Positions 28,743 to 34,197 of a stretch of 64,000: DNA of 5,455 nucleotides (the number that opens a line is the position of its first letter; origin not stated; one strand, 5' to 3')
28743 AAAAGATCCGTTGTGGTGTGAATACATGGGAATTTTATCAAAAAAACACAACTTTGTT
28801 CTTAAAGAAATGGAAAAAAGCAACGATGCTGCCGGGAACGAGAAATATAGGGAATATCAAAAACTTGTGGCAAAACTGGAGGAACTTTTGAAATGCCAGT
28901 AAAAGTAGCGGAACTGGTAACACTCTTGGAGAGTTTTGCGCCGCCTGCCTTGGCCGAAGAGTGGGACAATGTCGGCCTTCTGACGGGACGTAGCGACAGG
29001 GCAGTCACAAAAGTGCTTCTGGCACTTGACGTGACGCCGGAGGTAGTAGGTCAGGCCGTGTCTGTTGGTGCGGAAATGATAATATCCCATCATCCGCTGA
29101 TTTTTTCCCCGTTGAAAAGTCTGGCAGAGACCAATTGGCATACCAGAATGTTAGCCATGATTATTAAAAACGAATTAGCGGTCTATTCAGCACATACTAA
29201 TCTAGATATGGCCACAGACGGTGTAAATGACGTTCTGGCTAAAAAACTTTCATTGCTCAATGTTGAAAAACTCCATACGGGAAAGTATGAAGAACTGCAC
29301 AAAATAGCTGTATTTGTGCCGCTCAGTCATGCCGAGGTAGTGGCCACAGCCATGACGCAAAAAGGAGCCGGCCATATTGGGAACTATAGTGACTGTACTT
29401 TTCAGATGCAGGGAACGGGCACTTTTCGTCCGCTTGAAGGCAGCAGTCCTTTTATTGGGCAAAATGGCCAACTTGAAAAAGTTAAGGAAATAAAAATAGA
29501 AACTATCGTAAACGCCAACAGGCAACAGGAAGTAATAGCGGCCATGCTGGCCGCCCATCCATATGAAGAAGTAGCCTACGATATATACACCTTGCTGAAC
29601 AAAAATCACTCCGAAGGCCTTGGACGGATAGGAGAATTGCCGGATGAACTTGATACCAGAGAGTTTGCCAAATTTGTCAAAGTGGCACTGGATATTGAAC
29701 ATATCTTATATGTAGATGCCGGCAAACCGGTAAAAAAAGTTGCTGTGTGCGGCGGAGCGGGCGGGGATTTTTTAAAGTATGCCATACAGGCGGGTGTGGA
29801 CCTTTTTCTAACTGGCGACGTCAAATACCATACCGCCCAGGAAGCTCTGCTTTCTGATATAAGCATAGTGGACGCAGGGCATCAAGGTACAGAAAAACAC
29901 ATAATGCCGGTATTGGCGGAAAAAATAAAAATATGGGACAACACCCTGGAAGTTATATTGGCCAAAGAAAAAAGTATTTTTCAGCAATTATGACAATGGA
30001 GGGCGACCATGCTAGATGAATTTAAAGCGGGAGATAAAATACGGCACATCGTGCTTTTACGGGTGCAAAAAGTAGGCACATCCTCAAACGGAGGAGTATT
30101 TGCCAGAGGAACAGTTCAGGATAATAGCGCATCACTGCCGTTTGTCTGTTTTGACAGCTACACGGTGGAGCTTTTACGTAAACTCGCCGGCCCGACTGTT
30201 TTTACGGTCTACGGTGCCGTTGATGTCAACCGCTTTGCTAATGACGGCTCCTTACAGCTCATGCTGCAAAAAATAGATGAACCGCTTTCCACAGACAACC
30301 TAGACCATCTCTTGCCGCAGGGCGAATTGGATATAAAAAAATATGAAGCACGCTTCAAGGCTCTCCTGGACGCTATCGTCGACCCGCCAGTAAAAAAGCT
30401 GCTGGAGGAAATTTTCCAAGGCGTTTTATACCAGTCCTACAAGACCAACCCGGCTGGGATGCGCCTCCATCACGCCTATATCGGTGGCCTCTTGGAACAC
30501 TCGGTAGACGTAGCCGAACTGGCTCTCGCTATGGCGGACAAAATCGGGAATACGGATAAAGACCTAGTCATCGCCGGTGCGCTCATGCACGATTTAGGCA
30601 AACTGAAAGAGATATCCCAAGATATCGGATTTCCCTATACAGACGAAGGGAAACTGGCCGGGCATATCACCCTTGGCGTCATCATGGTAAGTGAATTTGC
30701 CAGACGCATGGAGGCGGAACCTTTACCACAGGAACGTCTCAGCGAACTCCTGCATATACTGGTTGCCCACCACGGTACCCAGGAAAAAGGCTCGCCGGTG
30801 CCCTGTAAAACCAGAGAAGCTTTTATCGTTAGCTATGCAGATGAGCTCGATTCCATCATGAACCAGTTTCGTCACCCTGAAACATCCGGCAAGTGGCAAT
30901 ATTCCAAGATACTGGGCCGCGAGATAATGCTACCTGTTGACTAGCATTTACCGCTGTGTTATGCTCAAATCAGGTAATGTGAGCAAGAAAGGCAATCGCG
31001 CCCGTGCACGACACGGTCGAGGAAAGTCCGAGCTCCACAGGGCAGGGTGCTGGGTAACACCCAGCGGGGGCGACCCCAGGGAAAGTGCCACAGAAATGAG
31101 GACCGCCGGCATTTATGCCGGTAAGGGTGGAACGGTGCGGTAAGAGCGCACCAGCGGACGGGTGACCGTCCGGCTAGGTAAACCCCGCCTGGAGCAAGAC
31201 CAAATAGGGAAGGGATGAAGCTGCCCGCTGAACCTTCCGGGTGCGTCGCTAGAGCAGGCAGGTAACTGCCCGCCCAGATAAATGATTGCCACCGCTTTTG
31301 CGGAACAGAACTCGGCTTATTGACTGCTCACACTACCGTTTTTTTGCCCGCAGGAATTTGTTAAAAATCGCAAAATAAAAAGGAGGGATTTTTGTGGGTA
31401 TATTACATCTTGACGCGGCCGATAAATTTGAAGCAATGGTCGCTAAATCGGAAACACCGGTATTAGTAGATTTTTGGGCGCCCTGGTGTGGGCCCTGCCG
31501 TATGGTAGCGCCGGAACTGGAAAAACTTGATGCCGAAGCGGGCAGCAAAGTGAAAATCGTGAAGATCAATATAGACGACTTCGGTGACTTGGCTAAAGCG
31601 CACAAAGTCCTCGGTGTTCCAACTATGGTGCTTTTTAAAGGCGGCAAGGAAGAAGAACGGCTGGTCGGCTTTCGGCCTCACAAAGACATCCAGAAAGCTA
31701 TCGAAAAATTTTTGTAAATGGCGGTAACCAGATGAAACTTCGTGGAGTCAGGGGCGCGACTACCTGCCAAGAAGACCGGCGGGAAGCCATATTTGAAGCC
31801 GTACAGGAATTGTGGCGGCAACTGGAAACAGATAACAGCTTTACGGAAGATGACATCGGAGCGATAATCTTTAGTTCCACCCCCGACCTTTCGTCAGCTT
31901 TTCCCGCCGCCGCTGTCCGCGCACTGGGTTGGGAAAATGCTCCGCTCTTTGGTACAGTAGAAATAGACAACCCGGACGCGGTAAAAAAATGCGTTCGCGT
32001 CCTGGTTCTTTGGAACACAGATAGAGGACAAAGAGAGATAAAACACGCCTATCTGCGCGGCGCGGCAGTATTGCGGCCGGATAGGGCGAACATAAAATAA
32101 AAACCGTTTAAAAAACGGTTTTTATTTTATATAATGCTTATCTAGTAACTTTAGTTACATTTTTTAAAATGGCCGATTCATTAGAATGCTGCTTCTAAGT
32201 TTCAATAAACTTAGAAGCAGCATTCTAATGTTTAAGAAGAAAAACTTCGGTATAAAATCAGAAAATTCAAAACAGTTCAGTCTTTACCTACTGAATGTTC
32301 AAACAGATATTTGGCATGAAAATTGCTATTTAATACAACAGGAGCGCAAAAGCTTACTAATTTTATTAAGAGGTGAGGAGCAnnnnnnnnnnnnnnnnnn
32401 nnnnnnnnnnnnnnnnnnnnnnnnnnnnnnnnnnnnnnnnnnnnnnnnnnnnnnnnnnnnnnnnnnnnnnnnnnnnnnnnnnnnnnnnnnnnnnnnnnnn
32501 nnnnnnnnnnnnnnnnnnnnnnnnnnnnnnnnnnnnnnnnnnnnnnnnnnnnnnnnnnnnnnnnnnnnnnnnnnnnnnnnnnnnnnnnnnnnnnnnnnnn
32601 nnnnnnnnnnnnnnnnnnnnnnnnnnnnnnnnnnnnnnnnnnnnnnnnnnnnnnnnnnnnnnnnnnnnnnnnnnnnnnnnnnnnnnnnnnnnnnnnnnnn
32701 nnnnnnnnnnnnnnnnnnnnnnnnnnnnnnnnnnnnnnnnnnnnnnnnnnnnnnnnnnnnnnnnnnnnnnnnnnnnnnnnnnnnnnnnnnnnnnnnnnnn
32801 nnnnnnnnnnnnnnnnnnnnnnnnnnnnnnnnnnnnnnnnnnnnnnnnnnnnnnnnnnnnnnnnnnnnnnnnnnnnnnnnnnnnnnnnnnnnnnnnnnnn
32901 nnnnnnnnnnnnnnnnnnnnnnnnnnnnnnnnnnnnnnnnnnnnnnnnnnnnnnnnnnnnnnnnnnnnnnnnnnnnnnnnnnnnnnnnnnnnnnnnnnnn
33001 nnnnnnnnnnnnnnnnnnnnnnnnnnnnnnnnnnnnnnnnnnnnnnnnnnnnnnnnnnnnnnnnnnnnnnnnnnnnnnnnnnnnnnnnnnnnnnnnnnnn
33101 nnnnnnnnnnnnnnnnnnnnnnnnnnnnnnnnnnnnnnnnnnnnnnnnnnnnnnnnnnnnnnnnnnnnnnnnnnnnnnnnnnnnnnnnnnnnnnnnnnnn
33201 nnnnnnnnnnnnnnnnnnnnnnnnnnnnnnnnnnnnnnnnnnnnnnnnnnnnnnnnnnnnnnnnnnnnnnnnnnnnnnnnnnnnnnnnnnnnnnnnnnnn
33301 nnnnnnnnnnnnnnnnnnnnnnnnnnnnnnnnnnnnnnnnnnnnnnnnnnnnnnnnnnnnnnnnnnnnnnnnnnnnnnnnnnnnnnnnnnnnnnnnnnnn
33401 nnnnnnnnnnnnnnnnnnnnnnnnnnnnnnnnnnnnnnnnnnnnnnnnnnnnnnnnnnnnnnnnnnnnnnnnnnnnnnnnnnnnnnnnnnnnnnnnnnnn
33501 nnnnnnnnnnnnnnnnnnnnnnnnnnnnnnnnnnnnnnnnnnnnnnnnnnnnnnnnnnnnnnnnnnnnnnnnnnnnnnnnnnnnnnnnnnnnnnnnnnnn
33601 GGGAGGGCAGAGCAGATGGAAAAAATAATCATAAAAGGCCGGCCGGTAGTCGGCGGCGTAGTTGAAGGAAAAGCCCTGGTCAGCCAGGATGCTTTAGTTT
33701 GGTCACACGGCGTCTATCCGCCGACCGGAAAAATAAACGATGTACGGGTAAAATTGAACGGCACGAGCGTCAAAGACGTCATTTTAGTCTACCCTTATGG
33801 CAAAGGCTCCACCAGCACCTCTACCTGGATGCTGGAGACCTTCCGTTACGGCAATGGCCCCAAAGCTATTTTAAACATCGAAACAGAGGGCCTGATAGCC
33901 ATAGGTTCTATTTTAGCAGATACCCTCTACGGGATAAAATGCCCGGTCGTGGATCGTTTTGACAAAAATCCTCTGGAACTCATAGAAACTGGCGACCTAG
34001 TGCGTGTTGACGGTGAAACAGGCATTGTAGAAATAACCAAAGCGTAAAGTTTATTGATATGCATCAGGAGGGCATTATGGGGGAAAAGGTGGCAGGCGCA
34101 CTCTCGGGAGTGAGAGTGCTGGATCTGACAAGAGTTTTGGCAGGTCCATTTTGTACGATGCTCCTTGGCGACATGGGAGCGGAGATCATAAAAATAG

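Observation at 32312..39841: Sigma-54-dependent operon combining aconitase X, a family III CoA-transferase, an HMG-CoA-lyase-like enzyme, a GntP-like carrier and a cupin: a candidate uncharacterised organic-acid catabolic pathway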

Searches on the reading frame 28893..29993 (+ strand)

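Call 8: search_protein_families(library=pfam, proteins=[window:28893-29993:+], max_evalue=0.1)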
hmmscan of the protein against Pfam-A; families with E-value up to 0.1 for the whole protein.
window:28893-29993:+ (366 aa): 1 family
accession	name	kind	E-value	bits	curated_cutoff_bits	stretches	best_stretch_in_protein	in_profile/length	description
PF01784.24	DUF34_NIF3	-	5.3e-80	269.2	23.4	1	4-358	2-251/256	Duf34/NIF3 (NGG1p interacting factor 3)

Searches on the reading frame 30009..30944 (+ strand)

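Call 8: search_protein_families(library=pfam, proteins=[window:30009-30944:+], max_evalue=0.1)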
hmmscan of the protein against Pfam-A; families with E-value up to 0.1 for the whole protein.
window:30009-30944:+ (311 aa): 7 families
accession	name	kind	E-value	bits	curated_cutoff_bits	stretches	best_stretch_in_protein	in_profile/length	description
PF01966.28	HD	-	8.7e-18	65.1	22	1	162-281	2-114/116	HD domain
PF08668.18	HDOD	-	7.5e-05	22.7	22.9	1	155-199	89-133/196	HDOD domain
PF18019.7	Cas3_HD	-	0.00019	21.9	23.1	1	163-265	17-139/207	Cas3, HD domain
PF07514.17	TraI_2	-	0.00024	20.6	23.9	1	148-177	53-82/324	Putative helicase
PF01336.31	tRNA_anti-codon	-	0.023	15.1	27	1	19-89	7-72/75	OB-fold nucleic acid binding domain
PF17768.7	RecJ_OB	-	0.043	14.3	27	1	19-87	40-106/107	RecJ OB domain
PF13023.12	HD_3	-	0.065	13.6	22.5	0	162-197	24-60/165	HD domain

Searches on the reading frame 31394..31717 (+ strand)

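Call 8: search_protein_families(library=pfam, proteins=[window:31394-31717:+], max_evalue=0.1)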
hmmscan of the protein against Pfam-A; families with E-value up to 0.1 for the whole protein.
window:31394-31717:+ (107 aa): 12 families
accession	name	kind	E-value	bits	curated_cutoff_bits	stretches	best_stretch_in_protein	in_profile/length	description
PF00085.26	Thioredoxin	-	3.4e-30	104.5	23.5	1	8-105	6-103/103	Thioredoxin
PF13098.12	Thioredoxin_2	-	4.9e-10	40.1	27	1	17-102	2-103/104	Thioredoxin-like domain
PF13905.12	Thioredoxin_8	-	2.9e-07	31.2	27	1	22-62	3-45/94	Thioredoxin-like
PF08534.16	Redoxin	-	7.2e-06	26.3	26.6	1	21-62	29-72/148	Redoxin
PF00578.27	AhpC-TSA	-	9.2e-06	26.1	26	1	21-81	26-88/124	AhpC/TSA family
PF01323.26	DSBA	-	0.0025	18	25.6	0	63-103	155-190/191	DSBA-like thioredoxin domain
PF13899.12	Thioredoxin_7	-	0.0028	18.2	27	1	15-42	12-39/83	Thioredoxin-like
PF13743.12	Thioredoxin_5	-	0.0069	16.6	27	0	27-58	3-34/186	Thioredoxin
PF14595.12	Thioredoxin_9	-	0.02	15.3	25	1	23-96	44-119/129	Thioredoxin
PF13192.12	Thioredoxin_3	-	0.03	14.8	24.8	1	30-80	8-55/76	Thioredoxin domain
PF13728.12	TraF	-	0.046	14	23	1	13-86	122-204/224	F plasmid transfer operon protein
PF00462.30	Glutaredoxin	-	0.096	13.3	22.9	0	27-77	4-49/60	Glutaredoxin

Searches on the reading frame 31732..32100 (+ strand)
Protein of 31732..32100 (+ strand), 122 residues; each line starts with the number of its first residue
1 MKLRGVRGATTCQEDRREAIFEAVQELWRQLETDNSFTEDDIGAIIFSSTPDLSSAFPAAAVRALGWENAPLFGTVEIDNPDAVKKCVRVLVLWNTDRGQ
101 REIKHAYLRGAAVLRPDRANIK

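Call 8: search_protein_families(library=pfam, proteins=[window:31732-32100:+], max_evalue=0.1)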
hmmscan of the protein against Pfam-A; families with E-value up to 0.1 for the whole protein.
window:31732-32100:+ (122 aa): 1 family
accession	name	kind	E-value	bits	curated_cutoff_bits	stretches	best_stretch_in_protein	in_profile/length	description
PF07736.16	CM_1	-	8.8e-41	139.4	27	1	4-117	2-115/116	Chorismate mutase type I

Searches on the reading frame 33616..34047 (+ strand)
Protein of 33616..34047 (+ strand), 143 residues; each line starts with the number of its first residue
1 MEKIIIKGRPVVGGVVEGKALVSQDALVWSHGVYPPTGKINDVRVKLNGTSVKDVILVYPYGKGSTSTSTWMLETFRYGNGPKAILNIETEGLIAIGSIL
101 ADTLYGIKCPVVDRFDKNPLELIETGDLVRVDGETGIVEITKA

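Call 3: search_protein_families(library=pfam, proteins=[window:33616-34047:+])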
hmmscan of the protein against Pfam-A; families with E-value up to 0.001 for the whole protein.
window:33616-34047:+ (143 aa): 1 family
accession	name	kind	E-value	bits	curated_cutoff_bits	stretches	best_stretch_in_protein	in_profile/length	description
PF01989.23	AcnX_swivel_put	-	1.6e-19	69.9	27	1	31-102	5-76/80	Aconitase X swivel domain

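Call 4: search_protein_families(library=ncbifam, proteins=[window:33616-34047:+])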
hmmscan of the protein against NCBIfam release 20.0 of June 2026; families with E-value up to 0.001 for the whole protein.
window:33616-34047:+ (143 aa): 2 families
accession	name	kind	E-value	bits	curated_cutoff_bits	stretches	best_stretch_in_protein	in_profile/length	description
NF003046.0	PRK03955.1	equivalog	1.3e-29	102.7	163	1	5-142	3-131/132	DUF126 domain-containing protein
NF051439.1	C3LHypDHLhpIPSEAE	equivalog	5.8e-17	61.3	700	1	11-134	3-125/555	cis-3-hydroxy-L-proline dehydratase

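Call 64: search_solved_structures(query=window:33616-34047:+, show_alignments=2, max_evalue=0.001)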
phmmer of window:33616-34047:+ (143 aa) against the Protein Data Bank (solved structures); distinct sequences matched with E-value up to 0.001: 5.
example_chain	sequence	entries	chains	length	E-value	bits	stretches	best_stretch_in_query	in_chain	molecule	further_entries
7cnr_B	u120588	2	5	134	7.1e-19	71.3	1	6-141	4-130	UPF0107 protein TK1248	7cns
2hi6_A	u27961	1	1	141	1.4e-16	63.9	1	9-141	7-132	UPF0107 protein AF0055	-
7cnp_A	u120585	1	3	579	4e-12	49.4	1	8-134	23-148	cis-3-hydroxy-L-proline dehydratase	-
7d2r_A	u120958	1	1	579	4.1e-12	49.4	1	8-134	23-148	cis-3-hydroxy-L-proline dehydratase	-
7cnq_A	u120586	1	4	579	1.1e-11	48.1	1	8-134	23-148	cis-3-hydroxy-L-proline dehydratase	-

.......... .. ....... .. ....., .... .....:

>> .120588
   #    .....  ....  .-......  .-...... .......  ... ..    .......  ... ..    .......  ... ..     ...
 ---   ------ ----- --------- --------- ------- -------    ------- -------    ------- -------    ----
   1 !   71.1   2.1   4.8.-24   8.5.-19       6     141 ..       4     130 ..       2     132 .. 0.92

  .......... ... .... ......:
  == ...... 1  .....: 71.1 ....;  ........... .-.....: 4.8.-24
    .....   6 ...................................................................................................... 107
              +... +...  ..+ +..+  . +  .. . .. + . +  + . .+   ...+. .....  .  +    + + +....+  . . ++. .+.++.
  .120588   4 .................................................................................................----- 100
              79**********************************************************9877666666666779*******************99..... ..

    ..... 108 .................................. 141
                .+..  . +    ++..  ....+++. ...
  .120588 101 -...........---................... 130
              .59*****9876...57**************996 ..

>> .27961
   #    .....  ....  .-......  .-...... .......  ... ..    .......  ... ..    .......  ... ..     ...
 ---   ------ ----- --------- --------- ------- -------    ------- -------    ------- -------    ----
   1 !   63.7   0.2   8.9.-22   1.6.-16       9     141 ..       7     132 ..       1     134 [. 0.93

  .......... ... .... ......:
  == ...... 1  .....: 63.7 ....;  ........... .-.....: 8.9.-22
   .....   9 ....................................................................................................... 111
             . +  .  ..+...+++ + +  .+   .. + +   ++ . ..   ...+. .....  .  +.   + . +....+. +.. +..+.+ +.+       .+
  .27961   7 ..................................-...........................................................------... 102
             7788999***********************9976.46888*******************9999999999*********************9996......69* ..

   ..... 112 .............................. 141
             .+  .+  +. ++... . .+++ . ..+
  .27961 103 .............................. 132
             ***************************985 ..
